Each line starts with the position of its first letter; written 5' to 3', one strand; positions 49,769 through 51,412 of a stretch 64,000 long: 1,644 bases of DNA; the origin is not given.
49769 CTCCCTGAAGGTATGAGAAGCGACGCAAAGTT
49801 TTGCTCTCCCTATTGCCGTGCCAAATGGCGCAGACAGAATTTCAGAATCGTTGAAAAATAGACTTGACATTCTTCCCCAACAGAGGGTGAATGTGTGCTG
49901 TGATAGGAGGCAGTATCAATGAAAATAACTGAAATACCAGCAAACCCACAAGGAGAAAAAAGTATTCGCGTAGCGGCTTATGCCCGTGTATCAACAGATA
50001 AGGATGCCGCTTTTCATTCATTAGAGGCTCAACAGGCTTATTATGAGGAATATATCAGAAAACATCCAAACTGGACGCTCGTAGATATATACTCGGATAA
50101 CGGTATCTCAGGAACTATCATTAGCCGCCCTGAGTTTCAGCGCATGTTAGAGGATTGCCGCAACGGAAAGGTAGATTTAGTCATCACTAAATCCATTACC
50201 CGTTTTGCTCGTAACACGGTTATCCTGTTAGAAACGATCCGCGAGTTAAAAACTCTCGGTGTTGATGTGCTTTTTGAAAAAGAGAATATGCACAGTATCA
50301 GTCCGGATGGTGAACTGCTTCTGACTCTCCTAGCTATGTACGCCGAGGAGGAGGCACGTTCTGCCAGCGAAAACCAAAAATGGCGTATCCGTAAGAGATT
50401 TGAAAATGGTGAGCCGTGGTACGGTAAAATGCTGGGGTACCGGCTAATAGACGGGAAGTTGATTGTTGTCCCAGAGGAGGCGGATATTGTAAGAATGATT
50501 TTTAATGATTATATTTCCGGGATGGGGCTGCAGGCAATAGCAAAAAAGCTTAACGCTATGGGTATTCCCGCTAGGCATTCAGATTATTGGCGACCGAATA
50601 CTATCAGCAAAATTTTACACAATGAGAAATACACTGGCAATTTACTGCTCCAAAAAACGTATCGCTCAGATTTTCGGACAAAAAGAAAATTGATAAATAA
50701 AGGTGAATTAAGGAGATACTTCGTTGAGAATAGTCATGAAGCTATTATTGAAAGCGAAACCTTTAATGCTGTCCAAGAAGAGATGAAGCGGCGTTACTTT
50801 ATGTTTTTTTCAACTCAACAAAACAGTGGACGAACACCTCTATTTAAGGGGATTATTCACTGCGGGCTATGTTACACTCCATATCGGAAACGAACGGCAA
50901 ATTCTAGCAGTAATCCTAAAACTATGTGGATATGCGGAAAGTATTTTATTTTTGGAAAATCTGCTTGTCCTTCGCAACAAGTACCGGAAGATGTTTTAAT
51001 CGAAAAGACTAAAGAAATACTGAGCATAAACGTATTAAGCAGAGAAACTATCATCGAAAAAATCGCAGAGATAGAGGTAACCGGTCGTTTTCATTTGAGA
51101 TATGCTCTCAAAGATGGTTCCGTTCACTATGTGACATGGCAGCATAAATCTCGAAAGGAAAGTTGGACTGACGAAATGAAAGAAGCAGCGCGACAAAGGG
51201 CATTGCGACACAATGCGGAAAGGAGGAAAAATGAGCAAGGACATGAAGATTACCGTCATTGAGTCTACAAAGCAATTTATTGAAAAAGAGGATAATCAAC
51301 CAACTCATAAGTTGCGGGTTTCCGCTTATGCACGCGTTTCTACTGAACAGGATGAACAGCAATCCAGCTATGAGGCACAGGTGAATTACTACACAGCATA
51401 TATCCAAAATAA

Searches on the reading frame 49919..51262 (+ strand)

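Call 45: search_protein_families(library=pfam, proteins=[window:49919-51262:+], max_evalue=0.01)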
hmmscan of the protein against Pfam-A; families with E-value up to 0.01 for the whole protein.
window:49919-51262:+ (447 aa): 3 families
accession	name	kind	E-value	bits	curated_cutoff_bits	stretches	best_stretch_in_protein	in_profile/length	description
PF00239.26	Resolvase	-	1e-33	116.9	23.3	1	18-164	1-143/145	Resolvase, N terminal domain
PF07508.19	Recombinase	-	1.5e-26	93.1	21.1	1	185-292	1-102/102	Recombinase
PF13408.12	Zn_ribbon_recom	-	8.2e-08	33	25.3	1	308-362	1-51/58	Recombinase zinc beta ribbon domain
